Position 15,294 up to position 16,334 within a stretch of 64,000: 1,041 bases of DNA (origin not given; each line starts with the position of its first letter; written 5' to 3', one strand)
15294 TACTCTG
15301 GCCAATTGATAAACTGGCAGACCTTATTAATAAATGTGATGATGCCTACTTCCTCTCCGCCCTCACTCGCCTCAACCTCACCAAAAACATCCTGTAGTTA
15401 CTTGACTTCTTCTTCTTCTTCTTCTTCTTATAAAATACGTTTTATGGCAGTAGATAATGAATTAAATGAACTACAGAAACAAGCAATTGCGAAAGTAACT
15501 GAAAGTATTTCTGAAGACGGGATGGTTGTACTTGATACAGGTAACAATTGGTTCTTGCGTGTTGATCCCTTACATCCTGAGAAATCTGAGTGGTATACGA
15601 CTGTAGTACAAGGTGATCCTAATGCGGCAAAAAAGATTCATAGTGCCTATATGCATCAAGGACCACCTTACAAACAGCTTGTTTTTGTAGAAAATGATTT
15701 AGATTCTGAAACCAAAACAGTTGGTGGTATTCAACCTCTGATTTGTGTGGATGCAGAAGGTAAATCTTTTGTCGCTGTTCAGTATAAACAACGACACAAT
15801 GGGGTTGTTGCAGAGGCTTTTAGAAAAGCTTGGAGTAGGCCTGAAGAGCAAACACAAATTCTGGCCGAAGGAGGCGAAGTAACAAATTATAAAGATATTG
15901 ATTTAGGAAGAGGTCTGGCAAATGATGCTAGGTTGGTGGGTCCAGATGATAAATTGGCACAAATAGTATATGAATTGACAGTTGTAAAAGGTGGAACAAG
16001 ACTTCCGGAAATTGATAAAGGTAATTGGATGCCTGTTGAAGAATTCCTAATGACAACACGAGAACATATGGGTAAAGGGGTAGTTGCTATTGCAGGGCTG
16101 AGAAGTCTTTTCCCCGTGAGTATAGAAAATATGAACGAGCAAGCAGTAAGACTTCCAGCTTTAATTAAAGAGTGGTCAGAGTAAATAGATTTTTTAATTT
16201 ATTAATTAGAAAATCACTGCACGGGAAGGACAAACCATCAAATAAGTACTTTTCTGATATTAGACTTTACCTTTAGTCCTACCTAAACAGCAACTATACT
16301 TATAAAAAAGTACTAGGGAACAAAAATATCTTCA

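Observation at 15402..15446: (CTT)8 microsatellite forming the spacer of a promoter: candidate phase-variation switch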

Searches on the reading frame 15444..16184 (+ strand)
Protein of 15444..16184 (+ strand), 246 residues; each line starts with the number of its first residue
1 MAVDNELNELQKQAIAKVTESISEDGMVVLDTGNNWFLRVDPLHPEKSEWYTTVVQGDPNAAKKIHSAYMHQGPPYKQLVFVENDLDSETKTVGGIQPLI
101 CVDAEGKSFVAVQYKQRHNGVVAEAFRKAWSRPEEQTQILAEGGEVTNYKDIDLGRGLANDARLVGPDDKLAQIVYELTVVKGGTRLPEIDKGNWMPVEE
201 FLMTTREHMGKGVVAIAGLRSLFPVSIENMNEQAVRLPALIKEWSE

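Call 5: search_protein_families(library=pfam, proteins=[window:15444-16184:+], max_evalue=0.01)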
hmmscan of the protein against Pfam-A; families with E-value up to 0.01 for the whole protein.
window:15444-16184:+ (246 aa): 0 families

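Call 7: find_homologous_proteins(query=window:15444-16181:+)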
Query window:15444-16181:+ (246 aa): 6 proteins with E <= 0.001 among 361 candidates.
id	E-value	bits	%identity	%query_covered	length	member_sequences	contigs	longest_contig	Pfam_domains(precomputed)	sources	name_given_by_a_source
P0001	5.8e-128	444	100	80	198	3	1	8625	-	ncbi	ncbi:MAG: hypothetical protein UR48_C0032G0012, partial [Microgenomates group bacterium GW2011_GWD1_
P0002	5.0e-127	440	78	98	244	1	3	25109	-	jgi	jgi:hypothetical protein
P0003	1.5e-125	436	78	97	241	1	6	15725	-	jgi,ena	-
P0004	2.4e-105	369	70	97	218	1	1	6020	-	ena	-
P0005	4.0e-93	330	62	99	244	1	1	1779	-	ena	-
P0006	5.5e-61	224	53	92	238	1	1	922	-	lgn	-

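Call 9: find_encoding_contigs(protein=P0002, flank=4000)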
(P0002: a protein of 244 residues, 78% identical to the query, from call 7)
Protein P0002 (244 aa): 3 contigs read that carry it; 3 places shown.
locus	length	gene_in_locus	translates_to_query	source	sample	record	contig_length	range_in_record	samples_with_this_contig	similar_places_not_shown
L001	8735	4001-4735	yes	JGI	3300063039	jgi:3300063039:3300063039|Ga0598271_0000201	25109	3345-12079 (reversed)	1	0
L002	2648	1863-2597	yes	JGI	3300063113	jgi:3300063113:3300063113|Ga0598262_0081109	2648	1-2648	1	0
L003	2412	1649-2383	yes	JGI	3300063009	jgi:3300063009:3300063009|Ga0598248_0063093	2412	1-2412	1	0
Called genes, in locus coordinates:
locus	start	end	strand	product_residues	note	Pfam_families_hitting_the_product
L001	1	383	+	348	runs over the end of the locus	-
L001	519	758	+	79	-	-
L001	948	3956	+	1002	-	-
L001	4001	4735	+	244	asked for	-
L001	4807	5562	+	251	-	PF00293:NUDIX (weak)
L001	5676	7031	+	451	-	PF07497:Rho_RNA_bind, PF00006:ATP-synt_ab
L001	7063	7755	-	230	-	PF01797:Y1_Tnp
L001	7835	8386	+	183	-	-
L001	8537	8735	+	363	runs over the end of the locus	PF01476:LysM, PF23473:LysM3_LYK4_5 (faint), PF01476:LysM (weak), PF01551:Peptidase_M23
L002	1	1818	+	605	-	?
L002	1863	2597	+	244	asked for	-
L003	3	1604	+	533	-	?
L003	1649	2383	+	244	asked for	-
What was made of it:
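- A relative of this organism encodes Rho (call 9, L001).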

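Call 10: find_encoding_contigs(protein=P0003, flank=4000)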
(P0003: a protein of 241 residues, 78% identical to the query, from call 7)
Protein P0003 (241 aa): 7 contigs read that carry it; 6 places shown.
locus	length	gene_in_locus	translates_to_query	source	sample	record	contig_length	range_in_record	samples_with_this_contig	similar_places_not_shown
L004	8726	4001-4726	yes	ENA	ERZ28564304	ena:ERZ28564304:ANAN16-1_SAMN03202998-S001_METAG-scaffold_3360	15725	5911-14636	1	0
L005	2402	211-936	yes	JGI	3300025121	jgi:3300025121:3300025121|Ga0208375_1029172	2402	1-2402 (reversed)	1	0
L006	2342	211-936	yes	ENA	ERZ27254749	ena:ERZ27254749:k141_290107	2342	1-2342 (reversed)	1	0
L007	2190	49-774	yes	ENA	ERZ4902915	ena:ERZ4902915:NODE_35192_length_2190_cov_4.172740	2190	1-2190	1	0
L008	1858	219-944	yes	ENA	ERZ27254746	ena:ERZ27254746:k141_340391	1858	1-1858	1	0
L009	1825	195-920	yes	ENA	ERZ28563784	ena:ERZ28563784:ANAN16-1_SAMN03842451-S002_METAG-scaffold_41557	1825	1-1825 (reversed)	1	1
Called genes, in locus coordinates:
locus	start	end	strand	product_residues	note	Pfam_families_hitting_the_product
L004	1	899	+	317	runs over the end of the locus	PF00188:CAP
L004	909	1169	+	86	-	-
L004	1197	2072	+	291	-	-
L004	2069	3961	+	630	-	PF01073:3Beta_HSD, PF01370:Epimerase, PF02719:Polysacc_synt_2, PF04321:RmlD_sub_bind, PF05368:NmrA (weak), PF07993:NAD_binding_4, PF13460:NAD_binding_10, PF16363:GDP_Man_Dehyd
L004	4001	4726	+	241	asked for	-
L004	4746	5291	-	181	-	PF01467:CTP_transf_like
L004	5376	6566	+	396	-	PF07690:MFS_1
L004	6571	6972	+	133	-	PF00293:NUDIX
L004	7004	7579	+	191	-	PF00908:dTDP_sugar_isom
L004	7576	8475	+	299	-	PF01370:Epimerase, PF04321:RmlD_sub_bind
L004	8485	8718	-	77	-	-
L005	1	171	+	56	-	?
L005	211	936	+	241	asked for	-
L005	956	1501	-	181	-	PF01467:CTP_transf_like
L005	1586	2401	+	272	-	?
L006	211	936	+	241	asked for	-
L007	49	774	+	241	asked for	-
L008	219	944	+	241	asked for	-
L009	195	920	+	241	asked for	-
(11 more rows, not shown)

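Call 11: find_encoding_contigs(protein=P0001, flank=4000)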
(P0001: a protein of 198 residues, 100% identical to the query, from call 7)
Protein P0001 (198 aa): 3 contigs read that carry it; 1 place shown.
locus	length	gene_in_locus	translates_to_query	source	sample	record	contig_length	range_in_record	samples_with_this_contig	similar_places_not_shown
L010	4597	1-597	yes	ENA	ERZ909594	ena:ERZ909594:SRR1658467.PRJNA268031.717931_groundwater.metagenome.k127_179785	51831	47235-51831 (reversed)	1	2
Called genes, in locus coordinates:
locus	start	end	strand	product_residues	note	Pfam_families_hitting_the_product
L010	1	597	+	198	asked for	?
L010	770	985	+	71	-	-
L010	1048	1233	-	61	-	-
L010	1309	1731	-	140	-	PF01934:HepT-like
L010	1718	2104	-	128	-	PF18765:Polbeta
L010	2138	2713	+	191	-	PF12686:DUF3800 (weak)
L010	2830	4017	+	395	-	PF07690:MFS_1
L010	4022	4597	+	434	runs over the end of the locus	-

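Call 18: find_encoding_contigs(protein=window:15444-16181:+, flank=200, max_places=10)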
Protein window:15444-16181:+ (246 aa): 24 contigs read that carry it; 5 places shown.
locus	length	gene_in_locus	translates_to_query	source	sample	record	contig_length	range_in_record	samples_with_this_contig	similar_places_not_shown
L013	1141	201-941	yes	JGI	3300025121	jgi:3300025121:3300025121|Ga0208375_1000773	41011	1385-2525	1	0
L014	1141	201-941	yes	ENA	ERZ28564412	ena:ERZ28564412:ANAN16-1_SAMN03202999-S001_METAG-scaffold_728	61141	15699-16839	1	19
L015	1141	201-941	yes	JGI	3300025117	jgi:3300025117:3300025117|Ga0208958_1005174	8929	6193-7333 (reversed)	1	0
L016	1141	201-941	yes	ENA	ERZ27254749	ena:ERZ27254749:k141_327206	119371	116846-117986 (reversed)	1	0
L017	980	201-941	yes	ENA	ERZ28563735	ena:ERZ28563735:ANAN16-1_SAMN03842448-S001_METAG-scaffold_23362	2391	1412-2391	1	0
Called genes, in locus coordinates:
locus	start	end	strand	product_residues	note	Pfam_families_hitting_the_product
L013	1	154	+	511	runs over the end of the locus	?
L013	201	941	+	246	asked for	-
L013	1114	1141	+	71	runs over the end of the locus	-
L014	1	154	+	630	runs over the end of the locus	PF01073:3Beta_HSD, PF01370:Epimerase, PF02719:Polysacc_synt_2, PF04321:RmlD_sub_bind, PF05368:NmrA (weak), PF07993:NAD_binding_4, PF13460:NAD_binding_10 (weak), PF16363:GDP_Man_Dehyd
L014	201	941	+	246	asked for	-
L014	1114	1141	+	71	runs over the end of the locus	-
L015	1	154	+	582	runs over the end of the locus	?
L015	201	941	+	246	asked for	-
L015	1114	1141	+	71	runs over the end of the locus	-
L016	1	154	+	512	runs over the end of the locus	?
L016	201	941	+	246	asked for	-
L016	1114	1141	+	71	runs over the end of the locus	-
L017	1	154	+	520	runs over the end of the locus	?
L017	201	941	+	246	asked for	-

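Call 27: predict_structure(alignment_id=A1)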
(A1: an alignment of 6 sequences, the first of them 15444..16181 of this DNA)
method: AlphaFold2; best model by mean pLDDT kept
length: 246 residues; sequences in the alignment: 6
mean_pLDDT: 68.2   pTM: 0.57
mean pLDDT of the five models: 68.2, 67.3, 59.6, 59.2, 54.5
residues with pLDDT >= 90: 13; 70-90: 118; 50-70: 75; < 50: 40
segments of 3 or more residues with pLDDT < 50: 1-4, 74-78, 84-86, 116-131, 157-165
pLDDT, mean of each block of 10 residues (from residue 1): 56 71 80 75 76 73 69 50 51 62 87 52 41 61 75 56 48 65 74 80 72 79 90 88 76
secondary structure, 60 per line:
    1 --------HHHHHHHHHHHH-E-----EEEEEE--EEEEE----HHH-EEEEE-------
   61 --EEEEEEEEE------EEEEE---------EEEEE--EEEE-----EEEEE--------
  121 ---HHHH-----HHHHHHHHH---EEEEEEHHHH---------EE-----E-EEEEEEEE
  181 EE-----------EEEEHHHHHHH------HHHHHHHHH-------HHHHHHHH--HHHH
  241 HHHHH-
elements in order: H9-20 E28-33 E36-40 E49-53 E63-71 E78-82 E92-96 E99-102 E108-112 H124-127 H133-141 E145-150 H151-154 E173-182 E194-197 H198-204 H211-219 H227-234 H237-245

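Call 30: find_encoding_contigs(protein=P0005, flank=3000)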
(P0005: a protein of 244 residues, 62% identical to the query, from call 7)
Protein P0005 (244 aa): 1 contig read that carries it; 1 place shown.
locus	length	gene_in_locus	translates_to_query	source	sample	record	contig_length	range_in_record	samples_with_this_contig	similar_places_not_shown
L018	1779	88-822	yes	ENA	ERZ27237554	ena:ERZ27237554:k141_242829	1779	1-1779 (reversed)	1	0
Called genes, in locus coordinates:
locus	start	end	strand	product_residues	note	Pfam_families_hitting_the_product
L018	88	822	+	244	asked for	-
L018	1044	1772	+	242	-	-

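Call 31: find_encoding_contigs(protein=P0006, flank=3000)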
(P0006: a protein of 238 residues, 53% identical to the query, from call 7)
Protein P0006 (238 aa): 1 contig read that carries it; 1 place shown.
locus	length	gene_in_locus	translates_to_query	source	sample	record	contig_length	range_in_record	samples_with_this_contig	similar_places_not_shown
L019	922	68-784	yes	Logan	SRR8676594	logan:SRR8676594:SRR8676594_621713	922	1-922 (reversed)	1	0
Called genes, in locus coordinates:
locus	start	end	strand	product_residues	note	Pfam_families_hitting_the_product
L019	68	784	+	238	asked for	-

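Call 32: find_encoding_contigs(protein=P0004, flank=3000)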
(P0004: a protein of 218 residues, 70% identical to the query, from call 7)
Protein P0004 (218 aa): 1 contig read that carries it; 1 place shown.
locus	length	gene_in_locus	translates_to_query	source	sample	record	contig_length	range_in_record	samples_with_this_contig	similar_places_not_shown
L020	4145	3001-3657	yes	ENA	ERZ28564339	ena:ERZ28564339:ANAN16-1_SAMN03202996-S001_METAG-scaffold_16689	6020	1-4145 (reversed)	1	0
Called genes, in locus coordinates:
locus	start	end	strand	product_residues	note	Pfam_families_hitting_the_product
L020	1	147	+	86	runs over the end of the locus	-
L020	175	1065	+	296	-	PF00483:NTP_transferase, PF12804:NTP_transf_3 (weak)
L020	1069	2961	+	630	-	PF01073:3Beta_HSD, PF01370:Epimerase, PF02719:Polysacc_synt_2, PF04321:RmlD_sub_bind, PF07993:NAD_binding_4, PF13460:NAD_binding_10, PF16363:GDP_Man_Dehyd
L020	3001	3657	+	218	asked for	-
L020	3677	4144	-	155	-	?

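Call 33: search_protein_representatives(alignment_id=A1)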
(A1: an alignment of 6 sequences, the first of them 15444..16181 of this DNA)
Query: 6 sequences, 244 profile positions. Proteins with E-value up to 0.001 (for the whole library): 12; up to 1e-10: 10; up to 1e-30: 6. The best 12 are listed.
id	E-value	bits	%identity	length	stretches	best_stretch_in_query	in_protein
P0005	4.8e-128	442.0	-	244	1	3-244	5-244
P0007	5.6e-47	176.5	-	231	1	11-244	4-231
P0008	3.0e-41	157.7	-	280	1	11-242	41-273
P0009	2.4e-37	145.0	-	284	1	12-241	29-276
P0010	1.4e-33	132.7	-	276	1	14-240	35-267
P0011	4.6e-33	130.9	-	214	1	31-220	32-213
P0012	1.0e-23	100.4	-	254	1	27-241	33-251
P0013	3.4e-18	82.3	-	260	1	35-241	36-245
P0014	1.8e-11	60.2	-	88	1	28-100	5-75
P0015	2.1e-11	60.0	-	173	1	83-222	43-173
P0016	2.0e-08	50.2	-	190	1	31-220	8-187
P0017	4.1e-08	49.2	-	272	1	33-240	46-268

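Call 37: find_related_loci(query=A1, collection=metagenome_contigs, flank=3000)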
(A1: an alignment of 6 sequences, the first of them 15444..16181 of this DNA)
Query A1 (246 aa) in metagenome_contigs; peptide patterns used: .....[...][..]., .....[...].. (x = any residue, [..] = any of these).
206 stretches matched a pattern; 1 encode a relative of the query (tblastn E <= 1e-3); 1 distinct loci.
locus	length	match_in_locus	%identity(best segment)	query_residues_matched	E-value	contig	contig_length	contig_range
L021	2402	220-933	78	9-246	4e-142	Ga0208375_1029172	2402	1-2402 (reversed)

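Call 38: find_related_loci(query=A1, collection=genome_contigs, flank=3000)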
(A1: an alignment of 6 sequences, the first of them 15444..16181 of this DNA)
Query A1 (246 aa) in genome_contigs; peptide patterns used: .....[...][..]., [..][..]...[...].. (x = any residue, [..] = any of these).
41 stretches matched a pattern, but none encodes a relative of the query by tblastn (E <= 1e-3).
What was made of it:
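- Tried and rejected: More orthologues. find_related_loci with the protein alignment returned one locus already in hand from metagenome_contigs and none from genome_contigs (calls 37, 38).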

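Call 41: find_homologous_proteins(query=A2)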
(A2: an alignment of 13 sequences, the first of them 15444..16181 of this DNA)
Query A2 (13 sequences) (246 aa, profile of the alignment): 10 proteins with E <= 0.001 among 6049 candidates.
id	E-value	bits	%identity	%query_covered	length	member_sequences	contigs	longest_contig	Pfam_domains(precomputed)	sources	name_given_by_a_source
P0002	1.1e-106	374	78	98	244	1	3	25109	-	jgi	jgi:hypothetical protein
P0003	7.5e-105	368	78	97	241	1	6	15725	-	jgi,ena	-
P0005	3.1e-101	356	62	99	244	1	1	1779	-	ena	-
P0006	5.9e-90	319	53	92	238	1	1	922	-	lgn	-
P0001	1.3e-87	311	100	80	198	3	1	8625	-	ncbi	ncbi:MAG: hypothetical protein UR48_C0032G0012, partial [Microgenomates group bacterium GW2011_GWD1_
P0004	7.5e-87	309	70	97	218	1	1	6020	-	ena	-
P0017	4.7e-68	247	24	78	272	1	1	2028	-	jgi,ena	-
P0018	4.0e-56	208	28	74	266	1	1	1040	-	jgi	jgi:hypothetical protein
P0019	8.1e-53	197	27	91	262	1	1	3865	-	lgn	-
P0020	8.3e-50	187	25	85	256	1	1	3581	-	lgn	-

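Call 42: fold_search(model_id=the predicted structure, library=pdb)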
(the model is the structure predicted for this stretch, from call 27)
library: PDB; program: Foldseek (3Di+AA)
matches with E <= 10: 410; with E <= 0.001: 0
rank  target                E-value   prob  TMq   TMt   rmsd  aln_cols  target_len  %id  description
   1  6gru_B                2.6e-03  0.54  0.21  0.25  14.2       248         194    9  Crystal structure of human NUDT5 (released 2018-06-27)
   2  3bm4_A                3.4e-03  0.54  0.22  0.26  13.8       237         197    9  Crystal Structure of Human ADP-ribose Pyrophosphatase NUDT5 In complex with magnesium and AMPcpr (released 2008-05-20)
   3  3aca_A                4.3e-03  0.47  0.22  0.26  13.9       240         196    9  Crystal structure of human NUDT5 complexed with 8-oxo-dADP and manganese (released 2011-01-12)
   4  6gru_A                6.9e-03  0.41  0.21  0.26  14.2       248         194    9  Crystal structure of human NUDT5 (released 2018-06-27)
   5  6gru_C                9.3e-03  0.35  0.21  0.26  14.3       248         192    9  Crystal structure of human NUDT5 (released 2018-06-27)
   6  8rdz_A                1.0e-02  0.54  0.24  0.30  13.5       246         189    9  Crystal Structure of Human ADP-ribose Pyrophosphatase NUDT5 In complex with Ibrutinib (released 2024-05-01)
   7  2dsb_A                1.2e-02  0.54  0.25  0.29  13.7       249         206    9  Crystal structure of human ADP-ribose pyrophosphatase NUDT5 (released 2006-11-14)
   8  6gru_D                1.6e-02  0.51  0.25  0.30  13.4       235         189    8  Crystal structure of human NUDT5 (released 2018-06-27)
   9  8riy_BBB              1.6e-02  0.28  0.21  0.25  13.9       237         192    9  Human NUDT5 with ibrutinib derivative (released 2024-05-01)
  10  4zbp_B                1.7e-02  0.63  0.27  0.25  12.1       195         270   13  Crystal structure of the AMPCPR-bound AtNUDT7 (released 2015-09-09)
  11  2wam_A                2.0e-02  0.18  0.17  0.15  19.1       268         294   10  Crystal structure of Mycobacterium tuberculosis unknown function protein Rv2714 (released 2009-10-06)
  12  8ptt_C                2.1e-02  0.47  0.26  0.32  13.9       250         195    9  Human NUDT5 in complex with MRK-952 (released 2024-07-24)
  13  8ptt_A                2.1e-02  0.38  0.24  0.29  13.4       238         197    9  Human NUDT5 in complex with MRK-952 (released 2024-07-24)
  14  8wv3_A                2.3e-02  0.57  0.28  0.36  10.8       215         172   12  NUDIX hydrolase from Bacillus methanolicus (released 2024-10-30)
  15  9g6y_A                2.3e-02  0.41  0.27  0.32  12.1       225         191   10  Crystal structure of NUDT5 bound to dNUDT5 (released 2026-02-04)
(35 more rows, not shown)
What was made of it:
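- Tried and rejected: The model from 6 sequences was too poor to use (pLDDT 68; calls 27, 42).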

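Call 56: search_protein_families(library=pfam, proteins=[L018:1044-1772:+, L001:4807-5562:+, L001:948-3956:+], max_evalue=0.01)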
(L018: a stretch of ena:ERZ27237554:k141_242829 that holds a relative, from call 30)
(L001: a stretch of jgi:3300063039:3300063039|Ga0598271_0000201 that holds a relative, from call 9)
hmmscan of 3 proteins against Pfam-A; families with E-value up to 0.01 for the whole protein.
L018:1044-1772:+ (242 aa): 1 family
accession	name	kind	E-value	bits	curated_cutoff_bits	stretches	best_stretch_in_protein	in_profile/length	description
PF00293.34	NUDIX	-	0.0024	18.3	21.1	1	110-219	5-118/134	NUDIX domain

L001:4807-5562:+ (251 aa): 1 family
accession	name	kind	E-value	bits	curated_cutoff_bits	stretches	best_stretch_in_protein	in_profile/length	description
PF00293.34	NUDIX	-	1.7e-05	25.3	21.1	1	111-178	6-81/134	NUDIX domain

L001:948-3956:+ (1002 aa): 1 family
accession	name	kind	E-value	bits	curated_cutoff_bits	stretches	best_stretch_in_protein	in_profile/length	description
PF08733.15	PalH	-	0.00039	20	34.1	1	309-436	139-259/332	PalH/RIM21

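Call 73: predict_structure(alignment_id=A3)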
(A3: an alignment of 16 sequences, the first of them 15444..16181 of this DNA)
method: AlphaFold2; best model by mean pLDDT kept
length: 246 residues; sequences in the alignment: 16
mean_pLDDT: 87.3   pTM: 0.77
mean pLDDT of the five models: 87.3, 87.2, 86.3, 84.4, 84.0
residues with pLDDT >= 90: 109; 70-90: 125; 50-70: 8; < 50: 4
segments of 3 or more residues with pLDDT < 50: 1-4
pLDDT, mean of each block of 10 residues (from residue 1): 65 78 85 88 85 87 79 79 87 93 95 79 89 85 86 90 80 94 88 95 93 96 97 96 92
secondary structure, 60 per line:
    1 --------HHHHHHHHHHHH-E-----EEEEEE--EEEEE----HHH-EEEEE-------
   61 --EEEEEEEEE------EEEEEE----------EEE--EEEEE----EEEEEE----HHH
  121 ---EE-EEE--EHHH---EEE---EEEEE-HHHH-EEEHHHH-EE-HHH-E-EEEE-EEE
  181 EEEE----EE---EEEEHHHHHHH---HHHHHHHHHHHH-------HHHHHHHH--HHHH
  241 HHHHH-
elements in order: H9-20 E28-33 E36-40 E49-53 E63-71 E78-83 E94-96 E99-103 E108-113 E127-129 E139-141 E145-149 H151-154 E156-158 H159-162 E173-176 E178-184 E194-197 H198-204 H208-219 H227-234 H237-245
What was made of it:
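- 15444..16184 (+): Controlled gene of 246 aa. It is predicted to be translated from a leaderless mRNA whose transcription start is at or next to A15444, with no Shine-Dalgarno sequence. The protein has a Nudix-like fold and belongs to a very rare family. The AF2 model has pLDDT 87 (call 73).
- On Nudix hydrolase superfamily (product of 15444-16184): In the AF2 model (pLDDT 87, call 73) all 50 top PDB hits are Nudix proteins, best E 6e-5 and probability 1.0.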
